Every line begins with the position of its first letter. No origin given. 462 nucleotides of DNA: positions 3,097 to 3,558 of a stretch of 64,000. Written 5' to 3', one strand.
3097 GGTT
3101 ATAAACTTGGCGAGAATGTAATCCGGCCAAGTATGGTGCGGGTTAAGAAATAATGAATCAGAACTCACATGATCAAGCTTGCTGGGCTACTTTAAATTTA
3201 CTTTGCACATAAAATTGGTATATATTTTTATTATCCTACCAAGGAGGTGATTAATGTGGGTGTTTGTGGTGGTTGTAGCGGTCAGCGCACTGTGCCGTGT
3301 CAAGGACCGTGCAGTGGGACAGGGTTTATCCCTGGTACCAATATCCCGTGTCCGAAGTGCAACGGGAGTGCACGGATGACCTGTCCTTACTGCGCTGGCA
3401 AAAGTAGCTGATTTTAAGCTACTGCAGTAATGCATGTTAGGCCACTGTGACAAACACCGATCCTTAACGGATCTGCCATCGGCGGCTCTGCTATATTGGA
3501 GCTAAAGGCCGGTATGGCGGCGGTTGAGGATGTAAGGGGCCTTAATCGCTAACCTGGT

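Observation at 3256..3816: Two unannotated free-standing DnaJ-zinc-finger-like mini-proteins (51 and 50 aa) inside the chaperone locus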

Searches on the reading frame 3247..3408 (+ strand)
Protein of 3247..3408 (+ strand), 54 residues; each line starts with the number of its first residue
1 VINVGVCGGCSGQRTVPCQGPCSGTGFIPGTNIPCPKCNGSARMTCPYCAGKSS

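Call 4: search_protein_families(library=pfam, proteins=[window:3247-3408:+], max_evalue=10)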
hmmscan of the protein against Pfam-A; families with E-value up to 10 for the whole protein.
seq(54 aa): 6 families
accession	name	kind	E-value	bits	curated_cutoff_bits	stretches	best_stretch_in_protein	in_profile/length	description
PF23733.2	GRXCR1-2_C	-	0.0032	17.8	26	2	7-24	1-17/47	GRXCR1/2, C-terminal domain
PF25436.1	BSD2_CRD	-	0.0064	17.1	27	2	5-30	38-62/69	BSD2 cysteine rich domain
PF15777.11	Anti-TRAP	-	0.019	15.4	32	2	17-41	12-39/59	Tryptophan RNA-binding attenuator protein inhibitory protein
PF25112.1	zf-AtTam37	-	0.13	13.5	27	1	34-52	78-96/111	AtTam37 zinc finger region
PF17302.8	DUF5351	-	0.76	10.5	27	2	44-52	18-26/29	Family of unknown function (DUF5351)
PF23548.1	Zn_ribbon_FGT1_2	-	1.4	9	27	1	40-50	17-27/35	FORGETTER1 second zinc ribbon domain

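Call 7: find_homologous_proteins(query=window:3247-3408:+, max_evalue=0.01)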
Query seq(54 aa): no candidate shares three 5-residue words with the query. No homologue found.

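Call 18: search_dna_similar(query=window:3247-3408:+, collection=phages, mode=protein, max_evalue=1)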
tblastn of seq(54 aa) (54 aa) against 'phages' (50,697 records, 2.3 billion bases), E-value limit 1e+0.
No match.

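Call 21: search_protein_families(library=phrogs, proteins=[window:3247-3408:+], max_evalue=1)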
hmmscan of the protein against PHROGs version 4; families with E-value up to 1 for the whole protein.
seq(54 aa): 2 families
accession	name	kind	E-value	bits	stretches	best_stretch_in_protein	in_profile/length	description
phrog_28723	-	unknown function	0.014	16.9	1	6-52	32-74/83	-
phrog_17382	-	unknown function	0.061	13.8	1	21-47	187-213/273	-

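Call 25: search_protein_representatives(protein=window:3247-3408:+)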
Query: 54 residues. Proteins with E-value up to 0.001 (for the whole library): 12; up to 1e-10: 1; up to 1e-30: 0. The best 12 are listed.
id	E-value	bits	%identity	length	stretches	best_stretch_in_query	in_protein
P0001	1.1e-12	63.8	32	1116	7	15-52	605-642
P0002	5.3e-07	45.8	43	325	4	6-50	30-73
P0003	3.2e-06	43.3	43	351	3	10-52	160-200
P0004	1.8e-05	41.0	49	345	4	21-52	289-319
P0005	5.2e-05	39.6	45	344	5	18-35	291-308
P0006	6.4e-05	39.3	46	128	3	32-52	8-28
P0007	2.0e-04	37.7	40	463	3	10-53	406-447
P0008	2.3e-04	37.5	40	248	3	25-52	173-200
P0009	2.5e-04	37.4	51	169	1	6-50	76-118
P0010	4.2e-04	36.7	36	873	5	3-52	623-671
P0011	4.2e-04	36.7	41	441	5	6-52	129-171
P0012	5.0e-04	36.5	44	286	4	25-52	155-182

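Call 28: find_related_loci(query=window:3247-3408:+, collection=viral_contigs, flank=5000)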
Query seq(54 aa) (54 aa) in viral_contigs; peptide patterns used: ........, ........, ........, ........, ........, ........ (x = any residue, [..] = any of these).
21 stretches matched a pattern, but none encodes a relative of the query by tblastn (E <= 1e-3).

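Call 40: search_solved_structures(query=window:3247-3408:+, max_evalue=10, show_alignments=3)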
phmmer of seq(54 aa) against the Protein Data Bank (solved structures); distinct sequences matched with E-value up to 10: 6.
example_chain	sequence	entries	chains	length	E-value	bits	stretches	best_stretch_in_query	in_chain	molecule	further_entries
1exk_A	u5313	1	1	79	0.024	18.5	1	21-52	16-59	DNAJ PROTEIN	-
6ekb_A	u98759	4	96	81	0.24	15.4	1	6-30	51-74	DnaJ/Hsp40 cysteine-rich domain superfamily protein | Protein BUNDLE SHEATH DEFECTIVE 2, chloroplastic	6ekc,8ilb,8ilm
3lcz_A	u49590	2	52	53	0.55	14.3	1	33-53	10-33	Inhibitor of TRAP, regulated by T-BOX (Trp) sequence RtpA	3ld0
9ci1_1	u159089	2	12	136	1.6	12.8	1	6-30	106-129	Bundle Sheath Defective 2 | Protein BUNDLE SHEATH DEFECTIVE 2, chloroplastic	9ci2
8xku_R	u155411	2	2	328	2.1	12.4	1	28-52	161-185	Embryo defective 2737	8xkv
2vf7_A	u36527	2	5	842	9.9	10.3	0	23-41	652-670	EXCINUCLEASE ABC, SUBUNIT A. | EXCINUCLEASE ABC SUBUNIT A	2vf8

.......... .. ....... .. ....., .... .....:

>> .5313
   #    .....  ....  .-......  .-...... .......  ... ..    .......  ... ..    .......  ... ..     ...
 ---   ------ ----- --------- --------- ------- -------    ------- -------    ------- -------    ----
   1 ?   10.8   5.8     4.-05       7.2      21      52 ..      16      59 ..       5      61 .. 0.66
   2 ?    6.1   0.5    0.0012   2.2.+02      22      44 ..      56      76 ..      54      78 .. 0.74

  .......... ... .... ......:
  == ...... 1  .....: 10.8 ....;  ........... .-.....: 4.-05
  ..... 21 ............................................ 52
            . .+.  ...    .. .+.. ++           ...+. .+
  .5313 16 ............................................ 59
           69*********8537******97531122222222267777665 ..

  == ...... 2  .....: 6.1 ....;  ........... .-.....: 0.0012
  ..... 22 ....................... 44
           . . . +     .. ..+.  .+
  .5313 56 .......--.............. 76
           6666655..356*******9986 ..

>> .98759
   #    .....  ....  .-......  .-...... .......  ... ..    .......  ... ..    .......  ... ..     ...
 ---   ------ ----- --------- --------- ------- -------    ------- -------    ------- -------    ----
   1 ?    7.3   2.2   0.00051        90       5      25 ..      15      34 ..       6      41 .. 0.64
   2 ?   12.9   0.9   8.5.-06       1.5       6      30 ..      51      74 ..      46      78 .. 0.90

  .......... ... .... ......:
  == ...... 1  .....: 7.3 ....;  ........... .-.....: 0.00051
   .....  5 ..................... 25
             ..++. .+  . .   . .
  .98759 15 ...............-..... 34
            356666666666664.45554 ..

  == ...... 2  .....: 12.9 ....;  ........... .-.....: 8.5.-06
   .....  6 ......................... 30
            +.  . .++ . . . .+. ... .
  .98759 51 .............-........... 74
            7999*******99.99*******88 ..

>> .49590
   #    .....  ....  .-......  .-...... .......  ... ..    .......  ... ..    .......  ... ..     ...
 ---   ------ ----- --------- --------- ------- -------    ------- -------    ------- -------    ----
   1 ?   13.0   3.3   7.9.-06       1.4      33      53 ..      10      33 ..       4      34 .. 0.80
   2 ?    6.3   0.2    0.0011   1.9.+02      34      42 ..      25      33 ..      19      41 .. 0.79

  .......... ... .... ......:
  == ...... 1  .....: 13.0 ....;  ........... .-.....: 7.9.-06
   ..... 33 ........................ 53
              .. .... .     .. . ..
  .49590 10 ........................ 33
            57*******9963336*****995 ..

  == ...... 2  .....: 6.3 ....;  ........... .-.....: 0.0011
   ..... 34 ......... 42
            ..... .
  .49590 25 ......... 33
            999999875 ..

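Call 42: search_protein_families(library=pfam, proteins=[P0001, P0002, P0003, P0004, P0006, P0007, P0008, P0009, P0011, P0012], max_evalue=0.01)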
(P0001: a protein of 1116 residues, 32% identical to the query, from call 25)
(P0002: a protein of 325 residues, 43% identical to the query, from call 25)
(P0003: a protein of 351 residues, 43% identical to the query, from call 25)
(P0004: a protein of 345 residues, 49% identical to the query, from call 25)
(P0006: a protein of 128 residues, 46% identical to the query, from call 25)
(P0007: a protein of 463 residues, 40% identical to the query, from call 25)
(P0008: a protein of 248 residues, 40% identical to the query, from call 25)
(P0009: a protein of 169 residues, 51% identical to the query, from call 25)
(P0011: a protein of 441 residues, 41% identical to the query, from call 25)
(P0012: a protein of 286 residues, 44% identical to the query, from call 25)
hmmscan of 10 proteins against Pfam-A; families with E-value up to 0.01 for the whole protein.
P0001 (1116 aa): 4 families
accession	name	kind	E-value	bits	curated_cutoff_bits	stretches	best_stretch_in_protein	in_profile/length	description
PF03793.24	PASTA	-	6.8e-101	330.7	23.2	8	634-697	1-64/64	PASTA domain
PF13517.12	FG-GAP_3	-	4.8e-33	114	26.9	4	299-364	1-61/61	FG-GAP-like repeat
PF01839.29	FG-GAP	-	5.4e-18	64.9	22.1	1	347-370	3-26/37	FG-GAP repeat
PF03017.19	Transposase_23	-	0.00022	21.4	21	0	600-612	13-25/66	TNP1/EN/SPM transposase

P0002 (325 aa): 5 families
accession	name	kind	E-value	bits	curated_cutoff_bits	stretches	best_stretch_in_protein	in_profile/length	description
PF15777.11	Anti-TRAP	-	4.3e-06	27.1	32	2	52-89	7-42/59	Tryptophan RNA-binding attenuator protein inhibitory protein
PF00684.25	DnaJ_CXXCXGXG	-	6.1e-06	26.8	32.7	0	117-161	18-65/65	DnaJ central domain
PF25436.1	BSD2_CRD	-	4.5e-05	24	27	1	66-123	2-57/69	BSD2 cysteine rich domain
PF23733.2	GRXCR1-2_C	-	0.0002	21.6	26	1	31-83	1-46/47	GRXCR1/2, C-terminal domain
PF09851.14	SHOCT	-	0.0096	16.1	27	1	181-207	1-27/28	Short C-terminal domain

P0003 (351 aa): 5 families
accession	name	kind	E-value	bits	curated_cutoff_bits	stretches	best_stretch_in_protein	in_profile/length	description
PF23733.2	GRXCR1-2_C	-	8.2e-05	22.9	26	1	43-95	1-46/47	GRXCR1/2, C-terminal domain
PF00684.25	DnaJ_CXXCXGXG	-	0.0002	22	32.7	0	43-96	1-62/65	DnaJ central domain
PF09851.14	SHOCT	-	0.00056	20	27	0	329-344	5-20/28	Short C-terminal domain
PF25436.1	BSD2_CRD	-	0.00065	20.3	27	0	43-90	5-60/69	BSD2 cysteine rich domain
PF25112.1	zf-AtTam37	-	0.0011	20.1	27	0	41-62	8-29/111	AtTam37 zinc finger region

P0004 (345 aa): 6 families
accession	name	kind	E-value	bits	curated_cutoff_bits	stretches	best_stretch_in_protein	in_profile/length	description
PF00684.25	DnaJ_CXXCXGXG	-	6.9e-12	45.9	32.7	0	286-309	43-65/65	DnaJ central domain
PF25436.1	BSD2_CRD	-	2.1e-09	37.9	27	1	298-322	1-25/69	BSD2 cysteine rich domain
PF15777.11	Anti-TRAP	-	1.7e-07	31.5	32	1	240-274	11-42/59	Tryptophan RNA-binding attenuator protein inhibitory protein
PF17302.8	DUF5351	-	1.7e-06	28.7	27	1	242-273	1-28/29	Family of unknown function (DUF5351)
PF08273.17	Zn_Ribbon_Prim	-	0.00024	21.8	23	1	260-293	1-33/37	Zinc-binding domain of primase-helicase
PF25112.1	zf-AtTam37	-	0.0033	18.6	27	0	264-280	78-94/111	AtTam37 zinc finger region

P0006 (128 aa): 4 families
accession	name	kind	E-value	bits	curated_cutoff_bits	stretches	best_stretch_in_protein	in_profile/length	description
PF23733.2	GRXCR1-2_C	-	5e-06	26.8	26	1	10-41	11-41/47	GRXCR1/2, C-terminal domain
PF25112.1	zf-AtTam37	-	8e-05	23.8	27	0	60-78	76-94/111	AtTam37 zinc finger region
PF00684.25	DnaJ_CXXCXGXG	-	0.0002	22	32.7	0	32-104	1-62/65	DnaJ central domain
PF25436.1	BSD2_CRD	-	0.0017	19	27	0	63-82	5-24/69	BSD2 cysteine rich domain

P0007 (463 aa): 6 families
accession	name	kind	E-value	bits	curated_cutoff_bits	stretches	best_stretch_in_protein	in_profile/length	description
PF00684.25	DnaJ_CXXCXGXG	-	5e-11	43.2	32.7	1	392-447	1-65/65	DnaJ central domain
PF25436.1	BSD2_CRD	-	2.1e-06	28.3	27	1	426-448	2-24/69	BSD2 cysteine rich domain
PF23733.2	GRXCR1-2_C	-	2.1e-05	24.8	26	1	329-370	1-46/47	GRXCR1/2, C-terminal domain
PF25112.1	zf-AtTam37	-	3.1e-05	25.1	27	1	314-349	64-99/111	AtTam37 zinc finger region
PF15777.11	Anti-TRAP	-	5.7e-05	23.5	32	0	339-364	12-41/59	Tryptophan RNA-binding attenuator protein inhibitory protein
PF13432.12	TPR_16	-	0.0046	17.8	32.7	1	102-165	2-58/65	Tetratricopeptide repeat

P0008 (248 aa): 2 families
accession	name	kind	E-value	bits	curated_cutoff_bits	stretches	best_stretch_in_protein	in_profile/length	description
PF00684.25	DnaJ_CXXCXGXG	-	9.2e-07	29.5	32.7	1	183-245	1-65/65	DnaJ central domain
PF25436.1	BSD2_CRD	-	0.0023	18.5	27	0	101-125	3-27/69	BSD2 cysteine rich domain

P0009 (169 aa): 2 families
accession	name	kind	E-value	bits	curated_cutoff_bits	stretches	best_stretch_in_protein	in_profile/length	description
PF25436.1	BSD2_CRD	-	0.00022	21.8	27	1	76-99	39-62/69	BSD2 cysteine rich domain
PF15777.11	Anti-TRAP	-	0.0081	16.6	32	1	87-112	12-42/59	Tryptophan RNA-binding attenuator protein inhibitory protein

P0011 (441 aa): 8 families
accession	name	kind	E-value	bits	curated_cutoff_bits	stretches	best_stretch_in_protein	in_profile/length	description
PF25436.1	BSD2_CRD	-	1.2e-16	61.1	27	2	199-265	2-68/69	BSD2 cysteine rich domain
PF00684.25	DnaJ_CXXCXGXG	-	3.1e-12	47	32.7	1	165-220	1-65/65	DnaJ central domain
PF23733.2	GRXCR1-2_C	-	3.3e-09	37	26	2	165-216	1-46/47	GRXCR1/2, C-terminal domain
PF21002.2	TMEM106_N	-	3.8e-06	27.9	24.5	0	190-222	34-66/91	Transmembrane protein 106 N-terminal region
PF25112.1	zf-AtTam37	-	7.3e-06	27.1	27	0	212-231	78-97/111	AtTam37 zinc finger region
PF08239.17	SH3_3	-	7.2e-05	23.3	27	1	340-379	13-53/54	Bacterial SH3 domain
PF06347.19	SH3_4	-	0.0023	18.1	24.1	1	343-378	18-53/56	Bacterial SH3 domain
PF15777.11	Anti-TRAP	-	0.0069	16.8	32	0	174-211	11-42/59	Tryptophan RNA-binding attenuator protein inhibitory protein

P0012 (286 aa): 5 families
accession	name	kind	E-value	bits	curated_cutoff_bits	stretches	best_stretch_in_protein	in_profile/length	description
PF00684.25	DnaJ_CXXCXGXG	-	1.4e-05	25.6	32.7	1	176-240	1-64/65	DnaJ central domain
PF25436.1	BSD2_CRD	-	0.0048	17.5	27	0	175-207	4-35/69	BSD2 cysteine rich domain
PF23548.1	Zn_ribbon_FGT1_2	-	0.0078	16.2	27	1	6-31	4-27/35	FORGETTER1 second zinc ribbon domain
PF13717.11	Zn_ribbon_4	-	0.0092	16.3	30.3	1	6-34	4-35/36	zinc-ribbon domain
PF08273.17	Zn_Ribbon_Prim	-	0.0097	16.6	23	1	162-195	3-35/37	Zinc-binding domain of primase-helicase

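Call 51: predict_structure(alignment_id=A1)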
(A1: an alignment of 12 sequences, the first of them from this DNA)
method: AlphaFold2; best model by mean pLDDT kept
length: 54 residues; sequences in the alignment: 12
mean_pLDDT: 59.0   pTM: 0.31
mean pLDDT of the five models: 59.0, 45.1, 41.2, 38.3, 36.6
residues with pLDDT >= 90: 0; 70-90: 0; 50-70: 46; < 50: 8
segments of 3 or more residues with pLDDT < 50: 1-8
pLDDT, mean of each block of 10 residues (from residue 1): 45 64 61 62 64 55
secondary structure, 60 per line:
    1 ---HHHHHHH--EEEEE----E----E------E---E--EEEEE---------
elements in order: H4-10 E13-17 E41-45

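Call 55: fold_search(model_id=the predicted structure, library=pdb)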
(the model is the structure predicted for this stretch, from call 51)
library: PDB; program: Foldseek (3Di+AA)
matches with E <= 10: 25; with E <= 0.001: 0
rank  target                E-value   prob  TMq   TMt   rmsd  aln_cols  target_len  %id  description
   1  6ekb                  3.1e-01  0.08  0.29  0.27   7.2        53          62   28  Crystal structure of the BSD2 homolog of Arabidopsis thaliana (released 2017-12-06)
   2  1wtu_A                1.2e+00  0.03  0.21  0.12   8.7        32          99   19  TRANSCRIPTION FACTOR 1, NMR, MINIMIZED AVERAGE STRUCTURE (released 1997-02-12)
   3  7owd_B                1.8e+00  0.06  0.31  0.21   6.5        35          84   14  Structure of CYLD CAP-Gly3 (467-552) bound to Ub; tetragonal space group (released 2021-10-20)
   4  1isu_A                2.8e+00  0.01  0.18  0.17   7.0        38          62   34  THE THREE-DIMENSIONAL STRUCTURE OF THE HIGH-POTENTIAL IRON-SULFUR PROTEIN ISOLATED FROM THE PURPLE PHOTOTROPHIC BACTER (released 1994-01-31)
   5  1whg_MODEL_1_A        3.6e+00  0.04  0.30  0.15   6.7        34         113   15  Solution structure of the CAP-Gly domain in mouse tubulin specific chaperone B (released 2004-11-28)
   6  9m1m_E                3.9e+00  0.03  0.29  0.04   6.7        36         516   22  Cryo-EM structure of the TBC-DEC-Arl2-alpha-beta-tubulin complex with GDP-AlFx (released 2025-10-22)
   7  6x36_A                3.9e+00  0.01  0.17  0.11   6.9        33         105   15  Pig R615C RyR1 in complex with CaM, EGTA (class 3, closed) (released 2021-01-13)
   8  8hkj_K                4.3e+00  0.02  0.27  0.06   5.4        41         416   12  Crystal structure of the CYP102A5 haem Domain isolated from Bacillus cereus (released 2023-04-26)
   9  8jiw_Bb               4.7e+00  0.01  0.19  0.13   9.9        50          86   14  Atomic structure of wheat ribosome reveals unique features of the plant ribosomes (released 2024-03-27)
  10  8hkj_I                5.6e+00  0.01  0.26  0.06   5.6        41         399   12  Crystal structure of the CYP102A5 haem Domain isolated from Bacillus cereus (released 2023-04-26)
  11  6ted_U                5.6e+00  0.00  0.15  0.07  10.4        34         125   24  Structure of complete, activated transcription complex Pol II-DSIF-PAF-SPT6 uncovers allosteric elongation activation  (released 2020-07-22)
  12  6fc6_A                6.1e+00  0.02  0.33  0.22   7.0        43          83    9  Bik1 CAP-Gly domain with ETF peptide from Bim1 (released 2018-04-11)
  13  7oop_U                6.1e+00  0.00  0.15  0.08  10.4        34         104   24  Pol II-CSB-CSA-DDB1-UVSSA-PAF-SPT6 (Structure 3) (released 2021-10-06)
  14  2xyq_B                6.1e+00  0.00  0.14  0.08   8.0        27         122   15  Crystal structure of the nsp16 nsp10 SARS coronavirus complex (released 2011-10-19)
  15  8hkj_L                6.6e+00  0.01  0.27  0.06   5.4        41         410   12  Crystal structure of the CYP102A5 haem Domain isolated from Bacillus cereus (released 2023-04-26)
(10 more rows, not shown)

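Call 61: search_protein_families(library=ncbifam, proteins=[window:3247-3408:+], max_evalue=10)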
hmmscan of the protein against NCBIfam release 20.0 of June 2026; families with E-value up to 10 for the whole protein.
seq(54 aa): 3 families
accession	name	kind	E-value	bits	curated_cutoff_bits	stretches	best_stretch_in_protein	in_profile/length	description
NF058604.1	RtpA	equivalog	0.17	12.1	65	2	33-52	10-32/50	anti-TRAP protein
NF010874.0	PRK14281.1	equivalog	1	8.4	619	1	11-43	159-190/397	chaperone protein DnaJ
TIGR02642.1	phage_xxxx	hypoth_equivalog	1.4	8.5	101.4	1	22-44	187-209/267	TIGR02642 family protein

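Call 66: search_protein_families(library=padloc, proteins=[window:3247-3408:+], max_evalue=1)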
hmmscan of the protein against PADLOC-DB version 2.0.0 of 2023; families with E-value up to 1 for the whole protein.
seq(54 aa): 0 families

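Call 68: search_dna_similar(query=window:3247-3408:+, collection=plasmids, mode=protein, max_evalue=1)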
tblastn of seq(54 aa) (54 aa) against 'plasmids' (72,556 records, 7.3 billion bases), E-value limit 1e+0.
Records with a match: 1; places in all: 1; records where one place covers at least 80% of the query: 1.
Best place of each record, by identity: <60% 1.
By first word of the organism name: Pseudomonadaceae 1.
By predicted mobility (MOB-suite, as given by PLSDB): mobilizable 1.
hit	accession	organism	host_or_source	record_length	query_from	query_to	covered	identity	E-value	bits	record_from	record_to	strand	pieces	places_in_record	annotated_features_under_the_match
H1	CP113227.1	Pseudomonadaceae bacterium T75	Pig,fecal sample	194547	2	51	93%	40.0%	1e-1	35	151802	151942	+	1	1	none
